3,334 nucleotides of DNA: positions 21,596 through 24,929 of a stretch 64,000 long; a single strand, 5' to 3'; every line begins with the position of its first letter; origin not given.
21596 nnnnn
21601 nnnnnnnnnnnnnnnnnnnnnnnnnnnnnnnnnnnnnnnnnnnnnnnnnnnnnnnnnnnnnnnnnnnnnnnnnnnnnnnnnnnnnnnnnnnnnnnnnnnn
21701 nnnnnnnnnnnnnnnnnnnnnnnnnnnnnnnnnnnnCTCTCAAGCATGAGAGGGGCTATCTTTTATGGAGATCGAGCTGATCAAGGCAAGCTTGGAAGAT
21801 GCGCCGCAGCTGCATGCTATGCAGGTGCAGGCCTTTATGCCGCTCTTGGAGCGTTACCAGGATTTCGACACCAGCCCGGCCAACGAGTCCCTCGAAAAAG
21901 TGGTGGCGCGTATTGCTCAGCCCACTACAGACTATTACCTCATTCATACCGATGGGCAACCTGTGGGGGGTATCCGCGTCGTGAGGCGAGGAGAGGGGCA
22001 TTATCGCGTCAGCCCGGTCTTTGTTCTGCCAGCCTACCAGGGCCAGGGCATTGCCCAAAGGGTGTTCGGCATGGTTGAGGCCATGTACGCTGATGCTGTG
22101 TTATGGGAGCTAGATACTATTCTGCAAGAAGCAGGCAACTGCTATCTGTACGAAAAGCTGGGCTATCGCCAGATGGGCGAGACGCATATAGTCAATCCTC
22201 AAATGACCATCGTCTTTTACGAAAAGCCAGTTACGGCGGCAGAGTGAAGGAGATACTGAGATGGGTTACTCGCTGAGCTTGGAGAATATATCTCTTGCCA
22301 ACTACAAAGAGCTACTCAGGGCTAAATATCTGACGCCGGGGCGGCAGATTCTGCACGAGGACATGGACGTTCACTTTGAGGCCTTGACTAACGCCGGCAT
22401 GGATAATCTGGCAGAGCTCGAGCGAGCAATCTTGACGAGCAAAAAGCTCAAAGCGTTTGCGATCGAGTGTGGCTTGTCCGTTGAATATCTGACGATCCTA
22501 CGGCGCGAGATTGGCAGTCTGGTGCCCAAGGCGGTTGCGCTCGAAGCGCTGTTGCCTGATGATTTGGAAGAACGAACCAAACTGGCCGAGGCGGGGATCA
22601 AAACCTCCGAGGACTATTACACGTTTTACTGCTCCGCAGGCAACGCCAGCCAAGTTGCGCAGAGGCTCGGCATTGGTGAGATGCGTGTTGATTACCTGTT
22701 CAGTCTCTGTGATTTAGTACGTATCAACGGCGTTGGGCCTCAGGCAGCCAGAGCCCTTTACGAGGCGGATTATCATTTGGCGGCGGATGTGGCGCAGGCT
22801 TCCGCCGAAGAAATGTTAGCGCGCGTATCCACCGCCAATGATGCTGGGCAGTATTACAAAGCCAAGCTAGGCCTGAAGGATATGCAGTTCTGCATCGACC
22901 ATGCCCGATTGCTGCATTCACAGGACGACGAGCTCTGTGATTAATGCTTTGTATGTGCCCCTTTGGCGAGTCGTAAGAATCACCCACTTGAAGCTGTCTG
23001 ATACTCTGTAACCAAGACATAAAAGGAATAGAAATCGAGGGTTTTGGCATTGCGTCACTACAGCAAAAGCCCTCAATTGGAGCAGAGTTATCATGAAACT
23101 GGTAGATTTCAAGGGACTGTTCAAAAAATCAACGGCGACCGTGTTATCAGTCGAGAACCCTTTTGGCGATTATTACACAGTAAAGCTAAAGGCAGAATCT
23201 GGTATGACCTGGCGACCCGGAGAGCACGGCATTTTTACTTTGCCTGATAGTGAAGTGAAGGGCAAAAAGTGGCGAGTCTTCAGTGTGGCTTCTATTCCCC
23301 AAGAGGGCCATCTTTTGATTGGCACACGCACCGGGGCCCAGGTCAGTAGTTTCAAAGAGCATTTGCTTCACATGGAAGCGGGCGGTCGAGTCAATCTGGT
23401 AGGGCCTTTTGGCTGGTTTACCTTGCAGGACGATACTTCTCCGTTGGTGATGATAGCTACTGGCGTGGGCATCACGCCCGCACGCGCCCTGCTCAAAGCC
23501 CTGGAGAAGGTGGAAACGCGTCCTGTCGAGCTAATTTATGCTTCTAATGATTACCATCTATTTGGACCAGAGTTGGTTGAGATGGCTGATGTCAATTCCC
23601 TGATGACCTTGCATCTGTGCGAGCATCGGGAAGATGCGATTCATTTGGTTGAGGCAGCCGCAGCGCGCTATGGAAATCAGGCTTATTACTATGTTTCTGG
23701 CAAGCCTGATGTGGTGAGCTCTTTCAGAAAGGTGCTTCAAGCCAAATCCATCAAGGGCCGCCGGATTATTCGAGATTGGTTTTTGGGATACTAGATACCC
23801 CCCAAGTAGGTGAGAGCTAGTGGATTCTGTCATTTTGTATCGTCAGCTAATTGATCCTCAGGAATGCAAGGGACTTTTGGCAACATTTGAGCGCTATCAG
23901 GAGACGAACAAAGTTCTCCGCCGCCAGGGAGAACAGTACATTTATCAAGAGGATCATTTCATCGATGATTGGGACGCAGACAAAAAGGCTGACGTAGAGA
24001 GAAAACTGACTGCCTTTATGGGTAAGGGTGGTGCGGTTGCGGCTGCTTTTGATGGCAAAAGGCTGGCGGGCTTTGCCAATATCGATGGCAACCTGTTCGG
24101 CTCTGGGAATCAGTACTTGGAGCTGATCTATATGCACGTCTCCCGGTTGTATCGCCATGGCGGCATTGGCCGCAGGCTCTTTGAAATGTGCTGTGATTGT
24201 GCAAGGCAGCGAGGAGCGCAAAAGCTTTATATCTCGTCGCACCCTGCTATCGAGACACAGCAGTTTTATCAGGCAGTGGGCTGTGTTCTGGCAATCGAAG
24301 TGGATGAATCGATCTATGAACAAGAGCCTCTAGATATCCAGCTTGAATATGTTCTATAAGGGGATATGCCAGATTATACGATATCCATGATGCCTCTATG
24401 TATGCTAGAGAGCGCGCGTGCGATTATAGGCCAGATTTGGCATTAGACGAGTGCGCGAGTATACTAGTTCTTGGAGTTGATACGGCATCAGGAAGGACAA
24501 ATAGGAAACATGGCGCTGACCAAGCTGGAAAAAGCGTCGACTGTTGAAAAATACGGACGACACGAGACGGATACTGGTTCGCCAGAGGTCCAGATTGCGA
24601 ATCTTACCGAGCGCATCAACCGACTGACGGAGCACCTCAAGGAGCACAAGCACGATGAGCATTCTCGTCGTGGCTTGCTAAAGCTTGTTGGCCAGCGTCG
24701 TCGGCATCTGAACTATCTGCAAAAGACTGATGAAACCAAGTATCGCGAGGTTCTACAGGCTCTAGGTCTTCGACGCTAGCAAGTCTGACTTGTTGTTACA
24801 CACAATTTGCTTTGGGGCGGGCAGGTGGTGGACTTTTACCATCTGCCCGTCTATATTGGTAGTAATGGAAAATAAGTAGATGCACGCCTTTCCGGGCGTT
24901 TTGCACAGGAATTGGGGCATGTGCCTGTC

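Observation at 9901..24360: Roughly 14.5 kb island of small-molecule-modifying and nucleotide-housekeeping enzymes, including a tandem ANT(6)-like / APH pair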

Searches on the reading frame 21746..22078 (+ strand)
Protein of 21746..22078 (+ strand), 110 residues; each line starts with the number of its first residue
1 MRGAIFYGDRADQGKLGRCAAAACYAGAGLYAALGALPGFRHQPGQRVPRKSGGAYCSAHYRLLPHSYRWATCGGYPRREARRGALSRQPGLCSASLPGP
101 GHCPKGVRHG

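Call 5: search_protein_families(library=pfam, proteins=[window:21746-22078:+], max_evalue=0.01)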
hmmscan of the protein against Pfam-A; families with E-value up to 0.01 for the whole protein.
window:21746-22078:+ (110 aa): 0 families

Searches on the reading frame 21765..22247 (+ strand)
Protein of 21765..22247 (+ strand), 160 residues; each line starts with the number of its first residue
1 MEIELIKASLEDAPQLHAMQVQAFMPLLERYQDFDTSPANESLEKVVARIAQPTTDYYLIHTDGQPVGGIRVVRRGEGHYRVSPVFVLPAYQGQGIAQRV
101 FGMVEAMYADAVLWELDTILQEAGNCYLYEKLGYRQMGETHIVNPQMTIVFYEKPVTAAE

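Call 4: search_protein_families(library=pfam, proteins=[window:21765-22247:+], max_evalue=0.01)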
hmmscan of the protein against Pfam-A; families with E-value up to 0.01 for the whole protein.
window:21765-22247:+ (160 aa): 3 families
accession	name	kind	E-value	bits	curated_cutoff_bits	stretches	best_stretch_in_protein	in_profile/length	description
PF13508.13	Acetyltransf_7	-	3.7e-11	43.7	27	1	56-135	4-83/84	Acetyltransferase (GNAT) domain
PF00583.31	Acetyltransf_1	-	3.6e-10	40.6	20.7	1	36-134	13-116/116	Acetyltransferase (GNAT) family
PF13673.13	Acetyltransf_10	-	3.6e-10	40.4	23.6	1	44-141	20-114/128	Acetyltransferase (GNAT) domain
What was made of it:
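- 21765..22247 (+): GNAT 5, intact. Acetyltransf_7 at E 3.7e-11 (call 4).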

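Call 7: search_protein_families(library=ncbifam, proteins=[window:21765-22247:+], max_evalue=0.01)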
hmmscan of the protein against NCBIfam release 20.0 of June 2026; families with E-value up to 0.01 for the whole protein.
window:21765-22247:+ (160 aa): 2 families
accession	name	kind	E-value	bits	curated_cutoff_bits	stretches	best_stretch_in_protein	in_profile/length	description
TIGR01575.1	rimI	equivalog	6.9e-05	23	86.4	1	44-138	21-116/132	ribosomal protein S18-alanine N-acetyltransferase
NF005840.0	PRK07757.1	equivalog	0.0088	16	154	0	42-139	29-123/153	N-acetyltransferase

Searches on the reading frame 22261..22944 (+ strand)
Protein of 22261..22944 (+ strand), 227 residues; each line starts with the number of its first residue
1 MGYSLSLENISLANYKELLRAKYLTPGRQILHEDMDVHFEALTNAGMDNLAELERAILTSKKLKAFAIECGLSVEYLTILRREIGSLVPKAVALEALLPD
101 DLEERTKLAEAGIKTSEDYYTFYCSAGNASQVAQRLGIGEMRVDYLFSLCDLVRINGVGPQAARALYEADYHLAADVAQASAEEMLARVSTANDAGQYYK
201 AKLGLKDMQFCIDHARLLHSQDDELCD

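Call 5: search_protein_families(library=pfam, proteins=[window:22261-22944:+], max_evalue=0.01)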
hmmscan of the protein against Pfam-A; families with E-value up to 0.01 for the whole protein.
window:22261-22944:+ (227 aa): 3 families
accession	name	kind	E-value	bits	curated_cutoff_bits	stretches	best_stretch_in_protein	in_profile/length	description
PF14229.12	DUF4332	-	2.3e-10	41.2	23.2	1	103-216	6-120/122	Domain of unknown function (DUF4332)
PF14520.12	HHH_5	-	2.5e-07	31.5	27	1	151-189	3-40/57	Helix-hairpin-helix domain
PF11731.14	Cdd1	-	0.0095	16.6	25.5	0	149-191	5-47/86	Pathogenicity locus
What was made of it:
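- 22261..22944 (+): DUF4332 / helix-hairpin-helix protein. PF14229 at E 2e-10 (call 5).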

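Call 59: search_protein_families(library=padloc, proteins=[window:22261-22944:+], max_evalue=0.01)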
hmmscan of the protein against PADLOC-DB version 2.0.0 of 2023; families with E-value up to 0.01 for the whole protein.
window:22261-22944:+ (227 aa): 0 families

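Call 60: search_protein_families(library=ncbifam, proteins=[window:22261-22944:+], max_evalue=0.001)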
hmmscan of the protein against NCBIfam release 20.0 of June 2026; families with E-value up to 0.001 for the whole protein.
window:22261-22944:+ (227 aa): 0 families

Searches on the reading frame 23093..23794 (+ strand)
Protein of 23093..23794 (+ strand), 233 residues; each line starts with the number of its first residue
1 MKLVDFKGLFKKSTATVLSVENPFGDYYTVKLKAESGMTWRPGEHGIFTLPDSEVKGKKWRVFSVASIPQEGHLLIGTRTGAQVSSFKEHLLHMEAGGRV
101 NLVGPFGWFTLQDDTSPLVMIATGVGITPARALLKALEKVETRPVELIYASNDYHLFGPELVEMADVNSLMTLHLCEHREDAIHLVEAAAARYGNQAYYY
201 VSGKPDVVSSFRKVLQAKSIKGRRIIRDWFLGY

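Call 5: search_protein_families(library=pfam, proteins=[window:23093-23794:+], max_evalue=0.01)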
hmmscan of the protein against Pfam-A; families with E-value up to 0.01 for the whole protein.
window:23093-23794:+ (233 aa): 1 family
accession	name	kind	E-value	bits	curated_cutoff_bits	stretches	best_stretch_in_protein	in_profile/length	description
PF00175.26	NAD_binding_1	-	9.5e-05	23.5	22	1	120-170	1-55/109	Oxidoreductase NAD-binding domain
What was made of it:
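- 23093..23794 (+): FNR-like NAD-binding reductase. NAD_binding_1 at E 9.5e-5 (call 5).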

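Call 44: search_protein_families(library=pfam, proteins=[window:23093-23794:+], max_evalue=5)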
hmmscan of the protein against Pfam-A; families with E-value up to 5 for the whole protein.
window:23093-23794:+ (233 aa): 2 families
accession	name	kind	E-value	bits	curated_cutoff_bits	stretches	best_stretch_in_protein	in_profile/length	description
PF00175.26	NAD_binding_1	-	9.5e-05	23.5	22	1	120-170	1-55/109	Oxidoreductase NAD-binding domain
PF20411.3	DUF6697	-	0.1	12.9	23.9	1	22-64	24-68/177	Domain of unknown function (DUF6697)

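Call 60: search_protein_families(library=ncbifam, proteins=[window:23093-23794:+], max_evalue=0.001)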
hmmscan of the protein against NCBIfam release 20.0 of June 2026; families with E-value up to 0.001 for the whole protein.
window:23093-23794:+ (233 aa): 16 families
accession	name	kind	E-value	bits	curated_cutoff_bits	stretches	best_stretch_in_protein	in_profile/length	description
NF009805.0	PRK13289.1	equivalog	1.1e-14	54.2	432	1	38-182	183-331/399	NO-inducible flavohemoprotein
NF040810.1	BenC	equivalog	8.1e-14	51.5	430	1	13-221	105-321/333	benzoate 1,2-dioxygenase electron transfer component BenC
NF005963.0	PRK08051.1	equivalog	1.2e-08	34.5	230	1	15-157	6-147/233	NAD(P)H-flavin reductase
NF004317.0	PRK05713.1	equivalog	1.7e-08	34.1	338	1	13-231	92-309/312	iron-sulfur-binding ferredoxin reductase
NF045803.1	MethMoxFADbindMmoC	equivalog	2.2e-08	33.3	500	1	38-165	138-266/343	aromatic/alkene monooxygenase hydroxylase FAD-binding subunit MmoC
NF008822.0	PRK11872.1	equivalog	1.7e-07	30.6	402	1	36-155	133-250/341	anthranilate 1,2-dioxygenase electron transfer component AntC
TIGR01941.1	nqrF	equivalog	2e-07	30.3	295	1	83-149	238-306/405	NADH:ubiquinone reductase (Na(+)-transporting) subunit F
TIGR02160.1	PA_CoA_Oxy5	hypoth_equivalog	8.9e-07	28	420.8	1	53-158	43-155/352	1,2-phenylacetyl-CoA epoxidase subunit PaaE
NF045929.1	FNRPetHCyano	equivalog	2.1e-06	26.8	600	1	89-141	227-281/411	ferredoxin--NADP reductase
NF058510.1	bifunc_CpcD_PetH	exception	3e-06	26.2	635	1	89-158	223-294/405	bifunctional rod-capping linker CpcD/ferredoxin--NADP reductase PetH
NF000796.0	PRK00054.1-1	equivalog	4.2e-05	22.9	224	1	82-150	58-125/254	dihydroorotate dehydrogenase electron transfer subunit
NF006220.0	PRK08345.1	subfamily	6.7e-05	22.3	395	1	63-175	61-177/294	cytochrome-c3 hydrogenase subunit gamma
NF040830.1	sulfhyd_ShyC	equivalog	0.00016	20.9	600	1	33-164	32-160/288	NAD(P)-dependent hydrogenase/sulfhydrogenase 2 subunit gamma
NF052252.1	flav_redu_LuxG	exception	0.00024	20.4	340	1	25-156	13-144/232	flavin mononucleotide reductase LuxG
NF004862.0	PRK06222.1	subfamily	0.00083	18.9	220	1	89-170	71-154/281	sulfide/dihydroorotate dehydrogenase-like FAD/NAD-binding protein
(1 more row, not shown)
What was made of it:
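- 23093..23794 (+): NCBIfam matches to flavohemoprotein and BenC are partial (call 60).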

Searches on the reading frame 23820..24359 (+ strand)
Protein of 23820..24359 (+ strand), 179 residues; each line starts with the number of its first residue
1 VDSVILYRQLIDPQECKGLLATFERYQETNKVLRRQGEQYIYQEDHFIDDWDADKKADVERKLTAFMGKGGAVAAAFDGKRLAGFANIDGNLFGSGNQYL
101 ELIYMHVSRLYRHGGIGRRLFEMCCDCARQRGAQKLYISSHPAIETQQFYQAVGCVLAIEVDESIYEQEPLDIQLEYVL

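Call 5: search_protein_families(library=pfam, proteins=[window:23820-24359:+], max_evalue=0.01)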
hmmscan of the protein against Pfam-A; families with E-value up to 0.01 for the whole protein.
window:23820-24359:+ (179 aa): 3 families
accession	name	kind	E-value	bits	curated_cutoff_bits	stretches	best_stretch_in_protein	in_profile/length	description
PF00583.31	Acetyltransf_1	-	1.4e-09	38.7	20.7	1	64-153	25-114/116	Acetyltransferase (GNAT) family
PF13673.13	Acetyltransf_10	-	5.4e-07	30.1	23.6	1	69-154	28-106/128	Acetyltransferase (GNAT) domain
PF13508.13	Acetyltransf_7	-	1.3e-06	29.1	27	1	74-154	6-81/84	Acetyltransferase (GNAT) domain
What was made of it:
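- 23820..24359 (+): GNAT 6. Acetyltransf_1 at E 1.4e-9 (call 5).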

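Call 7: search_protein_families(library=ncbifam, proteins=[window:23820-24359:+], max_evalue=0.01)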
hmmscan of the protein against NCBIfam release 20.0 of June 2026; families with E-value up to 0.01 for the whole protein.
window:23820-24359:+ (179 aa): 1 family
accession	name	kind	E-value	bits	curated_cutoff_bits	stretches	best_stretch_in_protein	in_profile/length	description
NF000487.1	stat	exception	1.6e-05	24.5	420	1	72-140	81-145/189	streptothricin N-acetyltransferase STAT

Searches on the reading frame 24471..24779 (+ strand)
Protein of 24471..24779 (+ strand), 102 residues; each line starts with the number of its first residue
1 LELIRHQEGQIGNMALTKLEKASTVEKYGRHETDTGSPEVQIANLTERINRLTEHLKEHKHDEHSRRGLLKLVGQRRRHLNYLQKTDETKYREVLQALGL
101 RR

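Call 5: search_protein_families(library=pfam, proteins=[window:24471-24779:+], max_evalue=0.01)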
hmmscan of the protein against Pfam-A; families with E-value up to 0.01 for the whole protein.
window:24471-24779:+ (102 aa): 1 family
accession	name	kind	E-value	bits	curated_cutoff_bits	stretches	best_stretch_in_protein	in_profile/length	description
PF00312.27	Ribosomal_S15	-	2e-36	124.5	31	1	21-101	1-81/81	Ribosomal protein S15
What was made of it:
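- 24510..24779 (+): rpsO (ribosomal protein S15), the conserved right-hand anchor. PF00312 at E 2e-36 (call 5).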
